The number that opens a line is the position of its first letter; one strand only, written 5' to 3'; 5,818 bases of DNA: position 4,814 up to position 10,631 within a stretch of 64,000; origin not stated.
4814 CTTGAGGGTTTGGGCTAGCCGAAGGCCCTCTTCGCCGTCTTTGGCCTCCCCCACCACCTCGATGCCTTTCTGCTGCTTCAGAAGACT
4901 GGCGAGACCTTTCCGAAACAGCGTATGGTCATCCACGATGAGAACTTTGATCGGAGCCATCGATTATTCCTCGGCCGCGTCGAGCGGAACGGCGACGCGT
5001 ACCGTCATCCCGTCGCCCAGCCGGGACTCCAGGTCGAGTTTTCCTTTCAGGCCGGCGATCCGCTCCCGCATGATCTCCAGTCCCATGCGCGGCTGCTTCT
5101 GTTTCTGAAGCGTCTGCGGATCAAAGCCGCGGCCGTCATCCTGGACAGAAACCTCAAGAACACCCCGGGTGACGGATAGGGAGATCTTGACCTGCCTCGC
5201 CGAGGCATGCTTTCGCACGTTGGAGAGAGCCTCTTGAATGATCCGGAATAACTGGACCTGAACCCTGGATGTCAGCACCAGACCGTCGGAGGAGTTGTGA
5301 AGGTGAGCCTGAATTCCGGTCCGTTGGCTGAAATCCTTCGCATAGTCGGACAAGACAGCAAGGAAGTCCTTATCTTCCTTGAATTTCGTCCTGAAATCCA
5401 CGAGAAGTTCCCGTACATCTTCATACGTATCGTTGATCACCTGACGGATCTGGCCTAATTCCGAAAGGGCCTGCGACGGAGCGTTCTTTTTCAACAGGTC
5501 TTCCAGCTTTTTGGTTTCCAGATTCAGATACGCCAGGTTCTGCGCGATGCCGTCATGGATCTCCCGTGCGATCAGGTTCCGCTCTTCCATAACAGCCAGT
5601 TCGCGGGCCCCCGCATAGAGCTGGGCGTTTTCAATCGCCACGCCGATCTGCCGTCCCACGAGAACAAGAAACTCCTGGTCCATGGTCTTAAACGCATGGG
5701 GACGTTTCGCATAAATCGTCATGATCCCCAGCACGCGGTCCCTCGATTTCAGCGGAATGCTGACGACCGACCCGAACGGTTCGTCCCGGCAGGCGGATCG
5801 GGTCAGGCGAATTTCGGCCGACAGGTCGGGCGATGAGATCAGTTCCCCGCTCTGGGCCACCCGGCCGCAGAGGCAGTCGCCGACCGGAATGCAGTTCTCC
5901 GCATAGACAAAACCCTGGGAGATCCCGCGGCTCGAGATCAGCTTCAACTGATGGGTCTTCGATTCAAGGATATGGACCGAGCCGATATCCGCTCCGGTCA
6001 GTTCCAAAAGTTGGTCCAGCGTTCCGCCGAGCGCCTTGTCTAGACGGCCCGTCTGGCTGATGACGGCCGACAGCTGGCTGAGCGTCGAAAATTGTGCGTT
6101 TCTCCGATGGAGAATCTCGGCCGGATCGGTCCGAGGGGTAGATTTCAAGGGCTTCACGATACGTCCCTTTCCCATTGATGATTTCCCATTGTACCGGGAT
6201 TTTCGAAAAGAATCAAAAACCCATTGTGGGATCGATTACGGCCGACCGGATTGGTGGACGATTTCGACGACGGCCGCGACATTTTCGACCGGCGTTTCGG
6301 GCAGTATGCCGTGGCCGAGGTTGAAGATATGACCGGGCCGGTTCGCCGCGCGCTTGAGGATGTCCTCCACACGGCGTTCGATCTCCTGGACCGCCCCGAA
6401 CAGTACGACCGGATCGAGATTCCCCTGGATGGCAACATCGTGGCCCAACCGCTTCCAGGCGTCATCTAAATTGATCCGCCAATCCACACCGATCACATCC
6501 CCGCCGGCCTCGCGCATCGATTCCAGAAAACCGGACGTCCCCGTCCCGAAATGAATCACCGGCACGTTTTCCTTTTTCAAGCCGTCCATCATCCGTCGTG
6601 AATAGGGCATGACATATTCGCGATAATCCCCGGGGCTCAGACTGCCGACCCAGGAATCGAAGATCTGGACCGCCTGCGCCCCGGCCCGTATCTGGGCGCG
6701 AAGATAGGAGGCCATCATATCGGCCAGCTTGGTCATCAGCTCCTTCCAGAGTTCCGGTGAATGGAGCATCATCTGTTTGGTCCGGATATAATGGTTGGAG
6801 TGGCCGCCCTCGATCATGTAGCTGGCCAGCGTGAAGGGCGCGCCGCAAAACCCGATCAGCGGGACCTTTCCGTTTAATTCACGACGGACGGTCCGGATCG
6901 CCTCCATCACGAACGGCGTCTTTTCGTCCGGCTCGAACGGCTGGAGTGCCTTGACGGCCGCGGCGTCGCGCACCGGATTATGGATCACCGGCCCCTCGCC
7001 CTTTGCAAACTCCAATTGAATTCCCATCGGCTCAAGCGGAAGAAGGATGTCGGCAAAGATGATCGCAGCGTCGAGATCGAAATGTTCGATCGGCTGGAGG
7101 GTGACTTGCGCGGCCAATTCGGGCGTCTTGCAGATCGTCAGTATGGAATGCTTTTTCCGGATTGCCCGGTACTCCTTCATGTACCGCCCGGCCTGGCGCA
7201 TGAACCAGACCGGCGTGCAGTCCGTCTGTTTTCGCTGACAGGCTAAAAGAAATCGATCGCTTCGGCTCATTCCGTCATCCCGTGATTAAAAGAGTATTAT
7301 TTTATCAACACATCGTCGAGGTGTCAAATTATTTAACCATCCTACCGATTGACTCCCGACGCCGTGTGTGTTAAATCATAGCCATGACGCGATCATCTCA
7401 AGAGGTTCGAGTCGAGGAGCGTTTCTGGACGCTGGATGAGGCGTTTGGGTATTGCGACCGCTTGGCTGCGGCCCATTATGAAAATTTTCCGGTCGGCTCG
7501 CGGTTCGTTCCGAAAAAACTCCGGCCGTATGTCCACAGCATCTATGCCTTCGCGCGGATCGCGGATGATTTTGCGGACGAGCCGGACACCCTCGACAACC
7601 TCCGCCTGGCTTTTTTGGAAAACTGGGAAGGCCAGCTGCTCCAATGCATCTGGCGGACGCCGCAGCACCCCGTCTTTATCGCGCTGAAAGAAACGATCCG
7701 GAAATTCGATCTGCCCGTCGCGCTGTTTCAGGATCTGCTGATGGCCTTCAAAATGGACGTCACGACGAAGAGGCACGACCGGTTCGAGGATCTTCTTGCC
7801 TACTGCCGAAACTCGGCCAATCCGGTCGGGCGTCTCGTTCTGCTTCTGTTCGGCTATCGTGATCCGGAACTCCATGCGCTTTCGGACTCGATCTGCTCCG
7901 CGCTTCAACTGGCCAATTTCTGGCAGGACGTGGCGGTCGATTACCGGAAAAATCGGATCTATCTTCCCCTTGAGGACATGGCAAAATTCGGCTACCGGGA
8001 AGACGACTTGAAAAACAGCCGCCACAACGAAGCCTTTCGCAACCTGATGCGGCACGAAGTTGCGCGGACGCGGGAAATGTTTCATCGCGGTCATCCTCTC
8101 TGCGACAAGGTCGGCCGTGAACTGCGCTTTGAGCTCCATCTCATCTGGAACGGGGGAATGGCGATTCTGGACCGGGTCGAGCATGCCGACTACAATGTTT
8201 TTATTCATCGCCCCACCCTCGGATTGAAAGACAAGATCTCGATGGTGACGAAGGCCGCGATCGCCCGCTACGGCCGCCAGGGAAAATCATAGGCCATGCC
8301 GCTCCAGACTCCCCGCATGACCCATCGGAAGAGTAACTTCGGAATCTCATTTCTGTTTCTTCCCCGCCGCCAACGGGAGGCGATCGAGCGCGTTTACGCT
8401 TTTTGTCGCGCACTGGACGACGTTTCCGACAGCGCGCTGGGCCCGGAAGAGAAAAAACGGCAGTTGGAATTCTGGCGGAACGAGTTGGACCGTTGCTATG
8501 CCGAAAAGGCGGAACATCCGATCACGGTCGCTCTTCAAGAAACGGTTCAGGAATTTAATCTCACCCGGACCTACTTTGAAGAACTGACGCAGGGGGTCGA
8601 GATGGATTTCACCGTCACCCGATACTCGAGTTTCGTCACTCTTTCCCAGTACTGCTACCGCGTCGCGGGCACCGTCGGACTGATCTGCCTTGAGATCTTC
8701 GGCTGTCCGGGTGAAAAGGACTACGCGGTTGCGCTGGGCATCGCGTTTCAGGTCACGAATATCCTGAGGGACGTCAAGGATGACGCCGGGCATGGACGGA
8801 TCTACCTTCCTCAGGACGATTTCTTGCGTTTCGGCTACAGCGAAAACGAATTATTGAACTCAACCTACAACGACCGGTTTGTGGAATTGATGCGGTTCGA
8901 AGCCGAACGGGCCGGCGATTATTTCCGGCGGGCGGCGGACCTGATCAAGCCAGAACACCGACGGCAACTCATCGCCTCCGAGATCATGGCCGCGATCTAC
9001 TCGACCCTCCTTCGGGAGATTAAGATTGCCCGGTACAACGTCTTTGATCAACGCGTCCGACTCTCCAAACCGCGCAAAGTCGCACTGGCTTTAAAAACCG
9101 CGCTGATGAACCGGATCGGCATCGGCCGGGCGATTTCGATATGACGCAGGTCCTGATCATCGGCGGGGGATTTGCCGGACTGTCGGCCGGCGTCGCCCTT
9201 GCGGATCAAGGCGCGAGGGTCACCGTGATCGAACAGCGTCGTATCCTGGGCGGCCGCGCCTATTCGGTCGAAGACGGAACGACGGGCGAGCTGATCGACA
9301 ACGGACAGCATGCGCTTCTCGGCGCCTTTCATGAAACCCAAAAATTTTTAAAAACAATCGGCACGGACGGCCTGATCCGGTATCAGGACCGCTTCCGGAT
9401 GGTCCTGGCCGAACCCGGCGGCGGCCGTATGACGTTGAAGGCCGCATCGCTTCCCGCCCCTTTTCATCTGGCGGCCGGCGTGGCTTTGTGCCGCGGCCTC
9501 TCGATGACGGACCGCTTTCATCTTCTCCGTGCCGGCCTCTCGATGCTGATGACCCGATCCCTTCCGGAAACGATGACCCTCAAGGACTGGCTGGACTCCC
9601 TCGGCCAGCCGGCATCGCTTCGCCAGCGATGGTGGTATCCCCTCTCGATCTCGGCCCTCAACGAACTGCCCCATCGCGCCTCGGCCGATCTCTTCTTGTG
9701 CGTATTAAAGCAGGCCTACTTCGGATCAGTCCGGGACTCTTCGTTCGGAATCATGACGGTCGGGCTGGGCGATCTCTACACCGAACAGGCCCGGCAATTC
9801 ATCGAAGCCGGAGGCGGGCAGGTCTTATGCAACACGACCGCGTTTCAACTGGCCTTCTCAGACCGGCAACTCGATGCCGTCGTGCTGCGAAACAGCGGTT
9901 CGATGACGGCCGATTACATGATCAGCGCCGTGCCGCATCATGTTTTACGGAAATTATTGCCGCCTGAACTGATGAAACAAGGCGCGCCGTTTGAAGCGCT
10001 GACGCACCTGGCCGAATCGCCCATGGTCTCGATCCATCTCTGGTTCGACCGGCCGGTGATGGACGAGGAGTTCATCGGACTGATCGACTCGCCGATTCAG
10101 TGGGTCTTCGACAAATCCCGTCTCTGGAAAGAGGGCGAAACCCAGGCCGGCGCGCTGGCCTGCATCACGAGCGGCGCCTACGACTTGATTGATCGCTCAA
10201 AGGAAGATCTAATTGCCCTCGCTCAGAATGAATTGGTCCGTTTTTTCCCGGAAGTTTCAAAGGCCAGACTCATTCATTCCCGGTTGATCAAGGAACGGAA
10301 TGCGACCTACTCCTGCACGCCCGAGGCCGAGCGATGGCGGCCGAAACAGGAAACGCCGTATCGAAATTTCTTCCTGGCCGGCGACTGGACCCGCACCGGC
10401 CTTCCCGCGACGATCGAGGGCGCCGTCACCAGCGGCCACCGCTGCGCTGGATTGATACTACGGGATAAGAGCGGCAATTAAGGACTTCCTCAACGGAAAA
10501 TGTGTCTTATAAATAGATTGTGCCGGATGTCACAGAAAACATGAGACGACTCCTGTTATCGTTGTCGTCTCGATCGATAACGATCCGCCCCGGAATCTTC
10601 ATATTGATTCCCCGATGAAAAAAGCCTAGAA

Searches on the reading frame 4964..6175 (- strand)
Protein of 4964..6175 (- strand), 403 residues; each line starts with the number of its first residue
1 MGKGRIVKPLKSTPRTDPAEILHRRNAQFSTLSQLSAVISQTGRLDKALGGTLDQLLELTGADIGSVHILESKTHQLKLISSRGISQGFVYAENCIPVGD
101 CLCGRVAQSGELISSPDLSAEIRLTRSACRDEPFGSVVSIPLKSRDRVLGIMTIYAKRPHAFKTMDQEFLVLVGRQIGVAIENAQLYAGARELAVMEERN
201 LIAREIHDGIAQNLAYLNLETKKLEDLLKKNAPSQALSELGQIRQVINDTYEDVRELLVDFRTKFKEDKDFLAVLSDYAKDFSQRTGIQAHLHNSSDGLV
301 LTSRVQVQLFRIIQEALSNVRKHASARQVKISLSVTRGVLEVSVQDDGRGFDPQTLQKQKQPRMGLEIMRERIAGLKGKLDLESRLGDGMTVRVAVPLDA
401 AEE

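Call 20: find_encoding_contigs(protein=window:4964-6175:-, flank=10000, max_places=6)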
Protein window:4964-6175:- (403 aa): no gene with exactly this product is on record in the collection.

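Call 42: search_protein_families(library=pfam, proteins=[window:4964-6175:-], max_evalue=0.001)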
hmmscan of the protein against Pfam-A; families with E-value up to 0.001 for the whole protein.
window:4964-6175:- (403 aa): 6 families
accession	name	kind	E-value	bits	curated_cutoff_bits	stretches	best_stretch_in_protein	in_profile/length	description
PF13185.12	GAF_2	-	1e-19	71.6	28.6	1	45-182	4-136/136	GAF domain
PF07730.19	HisKA_3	-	5.1e-16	59.4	24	1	198-263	1-65/68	Histidine kinase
PF13492.12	GAF_3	-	1.6e-15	58.1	27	1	45-183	2-129/129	GAF domain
PF02518.31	HATPase_c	-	2e-15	57.6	26.4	1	306-399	3-110/111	Histidine kinase-, DNA gyrase B-, and HSP90-like ATPase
PF01590.32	GAF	-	8.6e-15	55.9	22.4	1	45-181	2-133/133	GAF domain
PF13581.12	HATPase_c_2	-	3.3e-06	27.6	27.4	1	278-363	14-91/127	Histidine kinase-like ATPase domain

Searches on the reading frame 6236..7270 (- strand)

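Call 42: search_protein_families(library=pfam, proteins=[window:6236-7270:-], max_evalue=0.001)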
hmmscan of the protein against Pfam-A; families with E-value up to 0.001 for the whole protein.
window:6236-7270:- (344 aa): 1 family
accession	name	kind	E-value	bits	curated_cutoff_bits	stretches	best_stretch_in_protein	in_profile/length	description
PF01208.23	URO-D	-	3.9e-141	470.5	23.9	1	4-340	3-345/346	Uroporphyrinogen decarboxylase (URO-D)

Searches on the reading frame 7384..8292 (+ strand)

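Call 42: search_protein_families(library=pfam, proteins=[window:7384-8292:+], max_evalue=0.001)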
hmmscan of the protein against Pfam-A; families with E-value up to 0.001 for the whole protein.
window:7384-8292:+ (302 aa): 1 family
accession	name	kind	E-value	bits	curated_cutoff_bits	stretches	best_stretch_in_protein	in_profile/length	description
PF00494.24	SQS_PSY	-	5.3e-68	230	26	1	30-279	3-259/263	Squalene/phytoene synthase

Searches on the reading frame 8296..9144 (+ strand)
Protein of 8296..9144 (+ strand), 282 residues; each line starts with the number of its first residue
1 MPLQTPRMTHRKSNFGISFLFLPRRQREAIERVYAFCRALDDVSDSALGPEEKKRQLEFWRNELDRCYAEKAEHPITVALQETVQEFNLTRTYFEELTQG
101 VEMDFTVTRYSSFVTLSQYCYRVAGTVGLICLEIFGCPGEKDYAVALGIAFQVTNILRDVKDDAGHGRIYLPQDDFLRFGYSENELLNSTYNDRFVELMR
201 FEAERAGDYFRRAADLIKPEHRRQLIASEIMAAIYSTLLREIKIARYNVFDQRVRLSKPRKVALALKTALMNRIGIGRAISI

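Call 42: search_protein_families(library=pfam, proteins=[window:8296-9144:+], max_evalue=0.001)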
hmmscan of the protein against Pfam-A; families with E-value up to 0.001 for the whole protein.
window:8296-9144:+ (282 aa): 1 family
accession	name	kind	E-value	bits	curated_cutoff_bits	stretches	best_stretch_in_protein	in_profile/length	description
PF00494.24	SQS_PSY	-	1.6e-74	251.4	26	1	10-260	3-263/263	Squalene/phytoene synthase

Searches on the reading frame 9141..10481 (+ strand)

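Call 42: search_protein_families(library=pfam, proteins=[window:9141-10481:+], max_evalue=0.001)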
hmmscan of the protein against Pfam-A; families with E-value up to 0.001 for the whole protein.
window:9141-10481:+ (446 aa): 10 families
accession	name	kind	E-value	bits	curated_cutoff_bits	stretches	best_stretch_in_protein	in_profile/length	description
PF01593.30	Amino_oxidase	-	9.5e-44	150.8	19.8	1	11-440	1-443/443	Flavin containing amine oxidoreductase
PF13450.12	NAD_binding_8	-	3.9e-14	53.1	21.9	1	6-71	1-66/68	NAD(P)-binding Rossmann-like domain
PF01266.30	DAO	-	7.3e-10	39.3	27.9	1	4-91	2-94/353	FAD dependent oxidoreductase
PF12831.13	FAD_oxidored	-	1.5e-08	34.8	27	1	3-47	1-45/416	FAD dependent oxidoreductase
PF00890.30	FAD_binding_2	-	7.2e-07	29.2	20.4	1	4-38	2-36/414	FAD binding domain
PF01494.25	FAD_binding_3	-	1.1e-06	28.5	22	1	2-34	2-34/349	FAD binding domain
PF07992.20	Pyr_redox_2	-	1.1e-05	25.4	26.1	1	3-38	2-38/291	Pyridine nucleotide-disulphide oxidoreductase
PF03486.20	HI0933_like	-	2.2e-05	24.5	50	1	3-38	2-37/244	HI0933-like protein Rossmann domain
PF00070.33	Pyr_redox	-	0.00016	22.5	22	1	4-36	2-34/82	Pyridine nucleotide-disulphide oxidoreductase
PF13454.12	NAD_binding_9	-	0.00017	22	21.8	0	6-64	2-62/155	FAD-NAD(P)-binding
